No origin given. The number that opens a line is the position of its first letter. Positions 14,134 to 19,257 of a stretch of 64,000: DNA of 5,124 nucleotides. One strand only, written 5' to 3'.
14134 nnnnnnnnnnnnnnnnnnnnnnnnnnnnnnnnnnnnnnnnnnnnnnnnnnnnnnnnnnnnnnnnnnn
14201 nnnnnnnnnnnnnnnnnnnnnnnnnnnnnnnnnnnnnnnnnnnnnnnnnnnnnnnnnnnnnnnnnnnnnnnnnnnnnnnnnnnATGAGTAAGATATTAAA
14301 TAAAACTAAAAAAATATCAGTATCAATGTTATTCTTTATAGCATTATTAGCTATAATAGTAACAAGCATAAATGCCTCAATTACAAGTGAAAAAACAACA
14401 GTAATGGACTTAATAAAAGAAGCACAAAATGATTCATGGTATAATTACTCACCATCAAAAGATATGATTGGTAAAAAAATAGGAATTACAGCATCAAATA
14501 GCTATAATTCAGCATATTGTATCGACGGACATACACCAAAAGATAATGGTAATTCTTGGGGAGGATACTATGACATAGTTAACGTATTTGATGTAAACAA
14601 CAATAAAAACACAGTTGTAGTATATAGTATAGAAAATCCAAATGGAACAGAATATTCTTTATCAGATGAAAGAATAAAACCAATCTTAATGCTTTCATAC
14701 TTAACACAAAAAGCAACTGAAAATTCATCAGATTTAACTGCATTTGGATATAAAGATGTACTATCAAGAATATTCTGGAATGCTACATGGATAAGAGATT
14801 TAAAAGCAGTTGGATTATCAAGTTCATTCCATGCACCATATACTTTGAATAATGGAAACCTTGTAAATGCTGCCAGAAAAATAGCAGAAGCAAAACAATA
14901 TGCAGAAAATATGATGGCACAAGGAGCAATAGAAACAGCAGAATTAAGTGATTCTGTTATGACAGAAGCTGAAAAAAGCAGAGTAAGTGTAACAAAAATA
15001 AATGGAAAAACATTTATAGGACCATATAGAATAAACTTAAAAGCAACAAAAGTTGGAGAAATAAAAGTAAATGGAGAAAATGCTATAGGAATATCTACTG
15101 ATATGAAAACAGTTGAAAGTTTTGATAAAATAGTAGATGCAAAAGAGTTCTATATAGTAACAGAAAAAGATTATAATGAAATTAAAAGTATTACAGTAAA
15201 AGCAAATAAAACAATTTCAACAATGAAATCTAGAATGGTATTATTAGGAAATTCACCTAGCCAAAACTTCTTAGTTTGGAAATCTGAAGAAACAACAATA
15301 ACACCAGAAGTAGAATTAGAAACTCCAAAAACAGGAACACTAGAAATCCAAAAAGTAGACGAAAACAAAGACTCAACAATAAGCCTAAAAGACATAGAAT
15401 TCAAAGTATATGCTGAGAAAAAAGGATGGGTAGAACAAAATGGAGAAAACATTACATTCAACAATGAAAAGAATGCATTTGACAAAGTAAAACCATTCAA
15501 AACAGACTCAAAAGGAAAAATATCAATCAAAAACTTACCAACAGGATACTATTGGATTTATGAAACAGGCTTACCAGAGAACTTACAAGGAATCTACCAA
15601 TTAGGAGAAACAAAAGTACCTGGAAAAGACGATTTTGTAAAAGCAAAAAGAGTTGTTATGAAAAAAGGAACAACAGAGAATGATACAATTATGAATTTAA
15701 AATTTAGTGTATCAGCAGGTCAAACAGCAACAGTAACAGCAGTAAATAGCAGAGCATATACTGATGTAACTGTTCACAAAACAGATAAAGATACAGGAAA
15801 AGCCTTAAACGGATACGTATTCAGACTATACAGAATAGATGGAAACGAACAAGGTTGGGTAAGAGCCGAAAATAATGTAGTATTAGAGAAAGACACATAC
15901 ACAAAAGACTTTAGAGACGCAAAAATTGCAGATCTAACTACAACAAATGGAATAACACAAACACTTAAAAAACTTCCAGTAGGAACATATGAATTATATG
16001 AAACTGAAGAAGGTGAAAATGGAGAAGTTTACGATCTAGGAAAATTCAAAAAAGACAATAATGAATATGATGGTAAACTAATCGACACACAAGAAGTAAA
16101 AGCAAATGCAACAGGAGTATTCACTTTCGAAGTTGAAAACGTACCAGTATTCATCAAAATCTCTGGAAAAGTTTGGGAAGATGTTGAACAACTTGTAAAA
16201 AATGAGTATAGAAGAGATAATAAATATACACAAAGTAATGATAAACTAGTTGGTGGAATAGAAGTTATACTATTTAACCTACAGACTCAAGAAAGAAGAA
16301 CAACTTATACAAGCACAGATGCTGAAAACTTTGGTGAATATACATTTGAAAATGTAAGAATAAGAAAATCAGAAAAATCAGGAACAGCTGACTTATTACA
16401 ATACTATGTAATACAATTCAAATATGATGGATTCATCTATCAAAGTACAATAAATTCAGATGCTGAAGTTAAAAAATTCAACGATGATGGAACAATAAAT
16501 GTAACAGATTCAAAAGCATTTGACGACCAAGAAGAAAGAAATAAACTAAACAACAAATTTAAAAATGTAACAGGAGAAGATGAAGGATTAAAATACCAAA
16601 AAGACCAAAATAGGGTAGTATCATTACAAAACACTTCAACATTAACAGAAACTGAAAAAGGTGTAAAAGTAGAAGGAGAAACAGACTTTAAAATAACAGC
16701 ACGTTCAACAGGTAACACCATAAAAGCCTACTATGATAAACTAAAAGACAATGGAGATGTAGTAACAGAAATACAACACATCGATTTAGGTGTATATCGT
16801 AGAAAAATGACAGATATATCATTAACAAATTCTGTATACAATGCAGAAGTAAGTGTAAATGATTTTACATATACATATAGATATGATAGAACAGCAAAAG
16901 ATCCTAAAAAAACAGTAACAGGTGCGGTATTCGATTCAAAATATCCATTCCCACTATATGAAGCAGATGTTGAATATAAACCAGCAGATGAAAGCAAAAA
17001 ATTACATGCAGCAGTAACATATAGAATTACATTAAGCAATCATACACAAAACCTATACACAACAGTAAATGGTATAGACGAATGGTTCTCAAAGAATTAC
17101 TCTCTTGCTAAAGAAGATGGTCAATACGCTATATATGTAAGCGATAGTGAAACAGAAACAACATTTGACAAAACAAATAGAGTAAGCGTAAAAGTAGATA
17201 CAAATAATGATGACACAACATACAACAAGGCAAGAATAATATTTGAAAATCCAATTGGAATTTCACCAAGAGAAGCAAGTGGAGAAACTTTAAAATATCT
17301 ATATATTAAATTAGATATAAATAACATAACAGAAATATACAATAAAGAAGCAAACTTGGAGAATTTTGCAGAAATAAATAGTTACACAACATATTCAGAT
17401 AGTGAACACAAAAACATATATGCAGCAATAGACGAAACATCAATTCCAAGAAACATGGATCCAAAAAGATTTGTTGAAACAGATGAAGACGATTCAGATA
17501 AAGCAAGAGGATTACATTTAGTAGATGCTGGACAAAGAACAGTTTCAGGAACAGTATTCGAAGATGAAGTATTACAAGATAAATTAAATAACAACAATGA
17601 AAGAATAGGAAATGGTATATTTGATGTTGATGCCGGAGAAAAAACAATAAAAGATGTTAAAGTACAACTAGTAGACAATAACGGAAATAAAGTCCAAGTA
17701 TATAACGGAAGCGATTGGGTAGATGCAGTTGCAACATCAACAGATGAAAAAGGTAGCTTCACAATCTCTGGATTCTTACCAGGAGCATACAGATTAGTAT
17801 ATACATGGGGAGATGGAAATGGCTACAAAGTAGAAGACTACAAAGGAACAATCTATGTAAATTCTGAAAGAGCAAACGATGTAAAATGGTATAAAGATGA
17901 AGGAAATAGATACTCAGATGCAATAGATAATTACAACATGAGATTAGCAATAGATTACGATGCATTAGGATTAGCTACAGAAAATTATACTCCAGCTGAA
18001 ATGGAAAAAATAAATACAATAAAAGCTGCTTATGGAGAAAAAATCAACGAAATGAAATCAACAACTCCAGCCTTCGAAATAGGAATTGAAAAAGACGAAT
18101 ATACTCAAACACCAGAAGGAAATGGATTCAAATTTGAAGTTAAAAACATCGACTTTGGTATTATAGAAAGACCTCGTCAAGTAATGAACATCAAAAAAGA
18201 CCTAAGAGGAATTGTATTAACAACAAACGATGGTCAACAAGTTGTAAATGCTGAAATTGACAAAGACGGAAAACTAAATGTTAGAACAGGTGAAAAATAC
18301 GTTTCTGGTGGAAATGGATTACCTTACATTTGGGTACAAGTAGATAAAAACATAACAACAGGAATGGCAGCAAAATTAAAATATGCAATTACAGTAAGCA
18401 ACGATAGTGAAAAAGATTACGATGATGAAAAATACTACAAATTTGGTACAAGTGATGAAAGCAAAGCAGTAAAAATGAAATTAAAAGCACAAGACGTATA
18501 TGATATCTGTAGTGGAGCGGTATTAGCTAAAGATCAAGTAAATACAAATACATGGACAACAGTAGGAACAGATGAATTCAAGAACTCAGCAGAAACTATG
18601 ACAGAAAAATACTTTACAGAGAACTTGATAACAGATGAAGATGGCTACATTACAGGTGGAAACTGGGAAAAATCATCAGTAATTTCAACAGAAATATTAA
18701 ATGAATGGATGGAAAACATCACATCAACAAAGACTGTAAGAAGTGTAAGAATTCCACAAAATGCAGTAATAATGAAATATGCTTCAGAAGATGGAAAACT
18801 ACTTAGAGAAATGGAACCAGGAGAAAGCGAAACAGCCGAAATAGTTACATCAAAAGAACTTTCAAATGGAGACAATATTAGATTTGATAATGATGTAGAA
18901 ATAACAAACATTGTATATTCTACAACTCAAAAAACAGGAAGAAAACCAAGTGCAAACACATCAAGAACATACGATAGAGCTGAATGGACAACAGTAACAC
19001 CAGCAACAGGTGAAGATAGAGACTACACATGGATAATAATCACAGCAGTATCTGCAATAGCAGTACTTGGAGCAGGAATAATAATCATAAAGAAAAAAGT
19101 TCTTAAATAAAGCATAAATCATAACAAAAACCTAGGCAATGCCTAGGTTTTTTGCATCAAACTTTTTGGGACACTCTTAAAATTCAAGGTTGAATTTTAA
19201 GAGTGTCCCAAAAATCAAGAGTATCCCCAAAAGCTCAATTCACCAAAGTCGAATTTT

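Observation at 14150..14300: Non-canonical C-terminal sorting signals on all four adhesin domains and no sortase in 64 kb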

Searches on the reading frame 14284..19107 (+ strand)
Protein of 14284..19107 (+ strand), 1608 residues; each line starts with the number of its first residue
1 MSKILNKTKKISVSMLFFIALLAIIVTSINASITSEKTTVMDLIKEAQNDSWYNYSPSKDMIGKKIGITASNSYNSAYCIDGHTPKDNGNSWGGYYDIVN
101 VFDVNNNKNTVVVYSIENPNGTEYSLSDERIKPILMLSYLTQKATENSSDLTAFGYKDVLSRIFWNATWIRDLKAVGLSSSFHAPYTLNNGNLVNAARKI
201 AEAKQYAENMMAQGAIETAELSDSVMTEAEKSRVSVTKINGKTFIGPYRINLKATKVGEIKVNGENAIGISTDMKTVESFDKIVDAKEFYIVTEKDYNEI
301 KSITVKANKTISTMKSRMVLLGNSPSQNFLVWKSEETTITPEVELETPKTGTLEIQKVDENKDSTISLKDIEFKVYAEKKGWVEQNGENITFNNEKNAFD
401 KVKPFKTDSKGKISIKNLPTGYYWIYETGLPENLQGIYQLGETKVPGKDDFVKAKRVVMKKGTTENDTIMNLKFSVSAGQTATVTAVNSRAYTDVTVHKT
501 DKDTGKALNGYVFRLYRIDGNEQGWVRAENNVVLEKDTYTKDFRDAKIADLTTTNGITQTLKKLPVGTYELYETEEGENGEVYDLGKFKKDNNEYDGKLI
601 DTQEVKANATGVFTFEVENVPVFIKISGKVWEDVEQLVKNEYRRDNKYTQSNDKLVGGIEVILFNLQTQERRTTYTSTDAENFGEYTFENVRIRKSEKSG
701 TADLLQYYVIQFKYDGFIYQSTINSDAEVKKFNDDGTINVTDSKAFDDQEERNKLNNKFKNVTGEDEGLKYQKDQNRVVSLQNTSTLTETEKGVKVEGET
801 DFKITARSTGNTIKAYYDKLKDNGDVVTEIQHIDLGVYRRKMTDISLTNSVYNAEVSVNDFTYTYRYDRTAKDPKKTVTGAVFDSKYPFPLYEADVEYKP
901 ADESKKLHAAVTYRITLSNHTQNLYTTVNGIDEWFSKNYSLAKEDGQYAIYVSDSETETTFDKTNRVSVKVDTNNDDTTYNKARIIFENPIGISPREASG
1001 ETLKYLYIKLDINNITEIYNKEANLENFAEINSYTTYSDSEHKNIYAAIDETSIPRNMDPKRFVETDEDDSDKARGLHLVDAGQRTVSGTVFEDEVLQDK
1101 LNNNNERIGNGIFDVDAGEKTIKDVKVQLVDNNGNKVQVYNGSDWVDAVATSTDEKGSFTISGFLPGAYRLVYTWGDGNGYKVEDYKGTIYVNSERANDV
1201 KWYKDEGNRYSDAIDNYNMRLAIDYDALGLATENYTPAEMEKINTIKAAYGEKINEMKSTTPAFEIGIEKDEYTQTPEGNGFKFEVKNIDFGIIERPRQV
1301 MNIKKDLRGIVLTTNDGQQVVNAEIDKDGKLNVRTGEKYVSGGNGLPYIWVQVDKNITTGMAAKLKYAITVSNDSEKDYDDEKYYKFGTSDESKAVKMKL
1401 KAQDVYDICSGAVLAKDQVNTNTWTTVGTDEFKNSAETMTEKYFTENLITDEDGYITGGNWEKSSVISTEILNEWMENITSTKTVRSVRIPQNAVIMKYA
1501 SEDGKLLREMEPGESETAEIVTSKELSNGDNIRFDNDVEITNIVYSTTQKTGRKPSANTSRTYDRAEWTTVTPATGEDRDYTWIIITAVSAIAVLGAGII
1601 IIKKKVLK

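Call 7: search_protein_families(library=ncbifam, proteins=[window:14284-19107:+], max_evalue=0.1)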
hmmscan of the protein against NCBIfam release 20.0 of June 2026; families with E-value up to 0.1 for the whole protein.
window:14284-19107:+ (1608 aa): 0 families

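Call 8: search_protein_families(library=pfam, proteins=[window:14284-19107:+], max_evalue=0.1)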
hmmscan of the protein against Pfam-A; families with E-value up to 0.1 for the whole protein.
window:14284-19107:+ (1608 aa): 2 families
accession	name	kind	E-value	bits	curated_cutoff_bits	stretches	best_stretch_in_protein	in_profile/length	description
PF17802.7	SpaA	-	1e-14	54.9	23.1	3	351-434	1-65/91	Prealbumin-like fold domain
PF13620.12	CarboxypepD_reg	-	9.7e-05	23.1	32.3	1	1121-1173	13-54/82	Carboxypeptidase regulatory-like domain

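Call 43: find_encoding_contigs(protein=window:14284-19107:+, flank=10000, max_places=4)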
Protein window:14284-19107:+ (1608 aa): 10 contigs read that carry it; 4 places shown.
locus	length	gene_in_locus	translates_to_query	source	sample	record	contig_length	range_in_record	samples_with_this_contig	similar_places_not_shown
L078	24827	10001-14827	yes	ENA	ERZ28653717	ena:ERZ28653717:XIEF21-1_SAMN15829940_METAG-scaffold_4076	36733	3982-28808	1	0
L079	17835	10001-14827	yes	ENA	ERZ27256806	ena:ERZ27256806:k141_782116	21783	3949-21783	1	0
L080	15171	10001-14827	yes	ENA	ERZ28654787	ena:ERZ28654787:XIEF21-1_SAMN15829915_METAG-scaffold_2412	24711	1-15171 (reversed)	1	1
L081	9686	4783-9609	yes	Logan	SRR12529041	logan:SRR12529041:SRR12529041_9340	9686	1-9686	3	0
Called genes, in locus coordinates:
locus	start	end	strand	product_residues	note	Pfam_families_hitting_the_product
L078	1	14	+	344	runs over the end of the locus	PF06723:MreB_Mbl, PF00022:Actin (weak), PF11104:PilM_2 (faint), PF00012:HSP70, PF14450:FtsA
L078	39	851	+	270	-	PF04085:MreC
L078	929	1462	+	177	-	PF04093:MreD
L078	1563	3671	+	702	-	PF03717:PBP_dimer, PF00905:Transpeptidase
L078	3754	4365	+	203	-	PF03775:MinC_C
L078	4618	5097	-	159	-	-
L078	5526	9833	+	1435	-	-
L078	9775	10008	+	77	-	-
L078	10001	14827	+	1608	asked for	PF17802:SpaA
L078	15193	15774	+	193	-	-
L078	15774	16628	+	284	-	PF08843:AbiEii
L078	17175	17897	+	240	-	-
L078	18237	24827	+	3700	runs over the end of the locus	-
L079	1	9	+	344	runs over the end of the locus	PF06723:MreB_Mbl, PF00022:Actin (weak), PF11104:PilM_2 (faint), PF00012:HSP70, PF14450:FtsA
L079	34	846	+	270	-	PF04085:MreC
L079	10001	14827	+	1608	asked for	PF17802:SpaA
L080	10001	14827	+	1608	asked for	PF17802:SpaA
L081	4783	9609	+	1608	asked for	PF17802:SpaA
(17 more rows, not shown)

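Call 48: search_solved_structures(query=window:14284-19107:+, max_evalue=0.01)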
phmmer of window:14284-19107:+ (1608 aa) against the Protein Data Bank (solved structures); distinct sequences matched with E-value up to 0.01: 0.

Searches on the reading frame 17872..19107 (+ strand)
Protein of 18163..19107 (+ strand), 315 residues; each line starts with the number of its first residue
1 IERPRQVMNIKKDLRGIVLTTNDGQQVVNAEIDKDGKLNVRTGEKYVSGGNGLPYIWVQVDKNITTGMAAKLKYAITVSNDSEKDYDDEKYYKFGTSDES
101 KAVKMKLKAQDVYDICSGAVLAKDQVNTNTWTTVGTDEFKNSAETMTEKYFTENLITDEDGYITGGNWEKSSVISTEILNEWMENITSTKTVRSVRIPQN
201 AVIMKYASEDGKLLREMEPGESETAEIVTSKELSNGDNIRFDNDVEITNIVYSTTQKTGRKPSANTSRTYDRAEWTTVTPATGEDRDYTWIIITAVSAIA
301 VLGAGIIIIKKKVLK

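Call 11: find_homologous_proteins(query=window:18163-19107:+, max_evalue=0.001)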
Query seq(315 aa) (315 aa): 2 proteins with E <= 0.001 among 1317 candidates.
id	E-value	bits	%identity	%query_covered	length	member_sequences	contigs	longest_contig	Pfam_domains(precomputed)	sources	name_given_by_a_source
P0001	1.0e-89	319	54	95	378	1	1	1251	-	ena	-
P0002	2.8e-53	200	90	34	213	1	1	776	-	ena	-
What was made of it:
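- Tried and rejected: A word-indexed homology search with the B tail found only 2 hits (call 11).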

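Call 33: find_related_loci(query=A2, collection=genome_contigs, flank=10000)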
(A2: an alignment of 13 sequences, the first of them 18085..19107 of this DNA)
Query A2 (341 aa) in genome_contigs; peptide patterns used: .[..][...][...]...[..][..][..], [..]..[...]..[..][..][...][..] (x = any residue, [..] = any of these).
558 stretches matched a pattern; 246 encode a relative of the query (tblastn E <= 1e-3); the best 80 are kept; 77 distinct loci.
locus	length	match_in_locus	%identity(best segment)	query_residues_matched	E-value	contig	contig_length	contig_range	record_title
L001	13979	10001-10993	58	1-331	1e-106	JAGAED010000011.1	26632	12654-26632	MAG: Clostridia bacterium isolate RGIG8360 Water_buffalos_Rumen.Co__c6095091, whole genome shotgun sequence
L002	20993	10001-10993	54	1-331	2e-104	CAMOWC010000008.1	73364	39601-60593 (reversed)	MAG: uncultured Clostridiaceae bacterium isolate SRR873608_bin.84_metaWRAP_v1.3_MAG genome assembly, contig: NODE_658_le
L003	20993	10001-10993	54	1-331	2e-104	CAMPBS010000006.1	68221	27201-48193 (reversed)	MAG: uncultured Clostridium sp. isolate SRR873610_bin.36_metaWRAP_v1.3_MAG genome assembly, contig: NODE_394_length_6822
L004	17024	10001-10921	40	15-338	7e-64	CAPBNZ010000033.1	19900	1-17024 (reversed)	MAG TPA_asm: uncultured Clostridia bacterium isolate MGBC108358 genome assembly, contig: MGBC108358.33, whole genome sho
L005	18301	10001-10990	37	13-340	2e-52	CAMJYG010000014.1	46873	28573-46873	MAG: uncultured Clostridium sp. isolate SRR12081298_bin.62_metaWRAP_v1.3_MAG genome assembly, contig: ERZ12289774.781, w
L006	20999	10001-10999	39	15-341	9e-57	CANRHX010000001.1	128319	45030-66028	MAG: uncultured Clostridia bacterium isolate Lapin-022__bin99 genome assembly, contig: Lapin-022__NODE_109_length_128319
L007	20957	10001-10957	34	12-341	1e-51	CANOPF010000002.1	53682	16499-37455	MAG TPA_asm: uncultured Clostridium sp. isolate SRR19759407_bin.57_metawrap_v1.3_MAG genome assembly, contig: NODE.724_l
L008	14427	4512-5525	35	1-340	2e-51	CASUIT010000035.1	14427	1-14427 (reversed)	MAG: uncultured Clostridia bacterium isolate extra-ERR2136583.17_1677763015 genome assembly, contig: NODE_392_length_144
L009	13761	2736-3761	35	1-341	4e-45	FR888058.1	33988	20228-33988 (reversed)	Clostridium sp. CAG:343 genomic scaffold, scf65, whole genome shotgun sequence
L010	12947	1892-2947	32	1-340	2e-49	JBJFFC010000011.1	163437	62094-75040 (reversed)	MAG: Clostridia bacterium isolate LOHA18_bin.023 NODE_15_length_163437_cov_18.973712, whole genome shotgun sequence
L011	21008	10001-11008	32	7-340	1e-42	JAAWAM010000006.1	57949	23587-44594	MAG: Clostridia bacterium isolate ABMPRH_48_0 k141_370118, whole genome shotgun sequence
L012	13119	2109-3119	34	1-340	9e-52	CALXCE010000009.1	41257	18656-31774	MAG: uncultured Clostridia bacterium isolate BRZ_GB__bin19 genome assembly, contig: BRZ_GB__NODE_1417_length_41257_cov_1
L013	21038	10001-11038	33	7-335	4e-40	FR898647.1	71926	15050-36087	Clostridium sp. CAG:440 genomic scaffold, scf89, whole genome shotgun sequence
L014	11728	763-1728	34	11-334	1e-38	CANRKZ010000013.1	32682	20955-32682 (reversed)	MAG: uncultured Clostridia bacterium isolate Lapin-033__bin53 genome assembly, contig: Lapin-033__NODE_1024_length_32682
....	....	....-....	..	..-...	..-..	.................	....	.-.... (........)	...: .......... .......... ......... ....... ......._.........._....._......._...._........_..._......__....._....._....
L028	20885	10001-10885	29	9-340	9e-26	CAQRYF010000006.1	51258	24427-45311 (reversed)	MAG TPA_asm: uncultured Clostridia bacterium isolate MGBC107719 genome assembly, contig: MGBC107719.6, whole genome shot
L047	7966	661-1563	28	1-340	2e-23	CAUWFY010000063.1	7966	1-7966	MAG: uncultured Clostridia bacterium isolate ERS329792__bin36 genome assembly, contig: ERS329792_NODE_6981_length_7966_c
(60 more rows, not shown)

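Call 37: search_protein_families(library=pfam, proteins=[L004:13798-16218:+, L009:8285-9529:+, L009:9533-9913:+, L011:19641-20558:-, L009:10756-11361:-, L009:6707-8239:+, L001:79-702:+], max_evalue=0.01)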
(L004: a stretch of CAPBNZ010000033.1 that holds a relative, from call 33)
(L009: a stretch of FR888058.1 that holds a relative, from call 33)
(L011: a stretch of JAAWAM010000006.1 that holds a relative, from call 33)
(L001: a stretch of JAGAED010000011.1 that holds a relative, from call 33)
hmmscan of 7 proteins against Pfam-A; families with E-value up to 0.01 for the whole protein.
L004:13798-16218:+ (807 aa): 2 families
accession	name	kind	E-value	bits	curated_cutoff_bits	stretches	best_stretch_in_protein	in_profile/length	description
PF19732.4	SpoIIE_N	-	3.6e-35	122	27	2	13-379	20-384/605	Stage II sporulation protein E N-terminal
PF07228.17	SpoIIE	-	2.8e-28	99.6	25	1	617-801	2-191/192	Stage II sporulation protein E (SpoIIE)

L009:8285-9529:+ (415 aa): 0 families

L009:9533-9913:+ (127 aa): 1 family
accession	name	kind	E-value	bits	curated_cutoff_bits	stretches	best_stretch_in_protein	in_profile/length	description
PF01648.25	ACPS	-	2.2e-17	63.5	25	1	8-119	2-108/111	4'-phosphopantetheinyl transferase superfamily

L011:19641-20558:- (306 aa): 3 families
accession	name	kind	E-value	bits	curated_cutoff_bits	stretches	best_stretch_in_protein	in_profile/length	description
PF01435.24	Peptidase_M48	-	1.2e-31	110.4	20.3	1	80-304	3-184/186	Peptidase family M48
PF05569.17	Peptidase_M56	-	0.0015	18.2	31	1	83-164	139-217/296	BlaR1 peptidase M56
PF20990.2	DUF2207_C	-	0.0026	17.9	33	0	2-63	123-185/247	Predicted membrane protein (DUF2207) C-terminal domain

L009:10756-11361:- (202 aa): 1 family
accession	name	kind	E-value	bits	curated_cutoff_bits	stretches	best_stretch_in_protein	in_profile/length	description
PF04011.17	LemA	-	6.6e-62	208.2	26.2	1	49-198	1-149/149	LemA family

L009:6707-8239:+ (511 aa): 1 family
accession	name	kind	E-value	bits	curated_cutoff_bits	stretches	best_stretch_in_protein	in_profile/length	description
PF14903.11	WG_beta_rep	-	1.1e-35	121.8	25.6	4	433-468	1-35/35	WG containing repeat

L001:79-702:+ (208 aa): 2 families
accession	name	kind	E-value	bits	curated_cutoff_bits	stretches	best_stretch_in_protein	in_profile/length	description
PF03775.22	MinC_C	-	2.4e-31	108.2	33.2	1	110-208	2-102/102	Septum formation inhibitor MinC, C-terminal domain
PF22642.1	MinC_N_1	-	0.00025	21.7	27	1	17-81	8-75/78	Cell-division inhibitor MinC, N-terminal domain-like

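Call 63: predict_structure(alignment_id=A1)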
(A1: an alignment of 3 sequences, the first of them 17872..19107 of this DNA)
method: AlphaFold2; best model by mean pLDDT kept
length: 412 residues; sequences in the alignment: 3
mean_pLDDT: 34.5   pTM: 0.29
mean pLDDT of the five models: 34.5, 33.2, 31.8, 31.7, 29.4
residues with pLDDT >= 90: 0; 70-90: 0; 50-70: 14; < 50: 398
segments of 3 or more residues with pLDDT < 50: 1-39, 50-111, 117-127, 129-167, 169-412
pLDDT, mean of each block of 10 residues (from residue 1): 30 33 32 41 50 37 29 32 31 29 43 49 46 45 33 34 46 46 34 34 33 28 27 24 27 33 29 29 28 27 32 44 45 37 27 27 25 24 32 36 43 37
secondary structure, 60 per line:
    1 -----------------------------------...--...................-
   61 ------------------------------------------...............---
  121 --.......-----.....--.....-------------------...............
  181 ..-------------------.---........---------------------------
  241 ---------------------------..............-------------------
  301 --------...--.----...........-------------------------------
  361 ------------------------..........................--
elements in order: H41-59 E103-117 E123-129 E135-139 E142-146 E166-179 H206-213 H268-281 E319-329 H385-410
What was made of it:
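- Tried and rejected: AF2 of the B C-terminal module with a 3-sequence alignment failed (pLDDT 34.5, call 63).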

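Call 68: search_protein_families(library=pfam, proteins=[L001:13057-13704:-, L028:11885-12490:-, L014:2550-3254:+, L014:1880-2575:+, L047:5957-7243:+], max_evalue=0.01)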
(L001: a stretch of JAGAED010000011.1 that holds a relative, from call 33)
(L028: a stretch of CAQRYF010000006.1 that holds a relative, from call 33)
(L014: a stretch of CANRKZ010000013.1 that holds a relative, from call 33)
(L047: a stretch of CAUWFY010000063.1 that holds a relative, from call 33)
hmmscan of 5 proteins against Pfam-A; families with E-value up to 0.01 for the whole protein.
L001:13057-13704:- (216 aa): 0 families

L028:11885-12490:- (202 aa): 0 families

L014:2550-3254:+ (235 aa): 1 family
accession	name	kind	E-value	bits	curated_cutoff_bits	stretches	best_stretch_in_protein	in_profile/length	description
PF00963.24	Cohesin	-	5.1e-08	33.6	24.1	1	44-170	2-138/139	Cohesin domain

L014:1880-2575:+ (232 aa): 2 families
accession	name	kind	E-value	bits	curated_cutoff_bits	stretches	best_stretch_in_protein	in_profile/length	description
PF00963.24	Cohesin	-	0.00022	21.9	24.1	1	48-159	15-132/139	Cohesin domain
PF17231.7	DUF5305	-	0.0086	16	29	1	145-221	61-141/217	Family of unknown function (DUF5305)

L047:5957-7243:+ (429 aa): 2 families
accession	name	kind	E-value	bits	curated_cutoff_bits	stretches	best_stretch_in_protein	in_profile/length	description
PF02368.24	Big_2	-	2.6e-15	56.5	22.8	1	283-355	6-79/79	Bacterial Ig-like domain (group 2)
PF21461.3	HL_N-beta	-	0.0016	18.7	27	1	317-351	19-51/57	Hyaluronate lyase, N-terminal beta-sheet domain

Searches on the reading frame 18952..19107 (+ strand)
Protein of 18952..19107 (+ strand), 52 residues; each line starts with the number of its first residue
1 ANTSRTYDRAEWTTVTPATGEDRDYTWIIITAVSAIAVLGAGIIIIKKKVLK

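Call 39: search_protein_families(library=ncbifam, proteins=[window:18952-19107:+], max_evalue=10)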
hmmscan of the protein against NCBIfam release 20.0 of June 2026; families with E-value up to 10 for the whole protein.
seq(52 aa): 3 families
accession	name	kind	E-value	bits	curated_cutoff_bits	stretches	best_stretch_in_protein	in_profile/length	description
TIGR01167.1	LPXTG_anchor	domain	0.0021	18.6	15.9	1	17-49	3-32/34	LPXTG cell wall anchor domain-containing protein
NF033846.1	Rumino_NPXTG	domain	0.03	14.6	23.5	1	30-49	10-29/30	NPXTG-anchored protein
NF047375.1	HeatShock_HspR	equivalog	0.12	12.4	105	1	2-41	18-57/92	heat shock protein transcriptional repressor HspR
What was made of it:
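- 18997..19011 (+): B-type pentapeptide T-P-A-T-G (aa 1572-1576). P-A-T-G aligns to the P-x-T-G positions of TIGR01167 at 18.6 bits (call 39).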

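Call 40: search_protein_families(library=pfam, proteins=[window:18952-19107:+], max_evalue=10)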
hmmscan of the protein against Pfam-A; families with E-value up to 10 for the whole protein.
seq(52 aa): 0 families
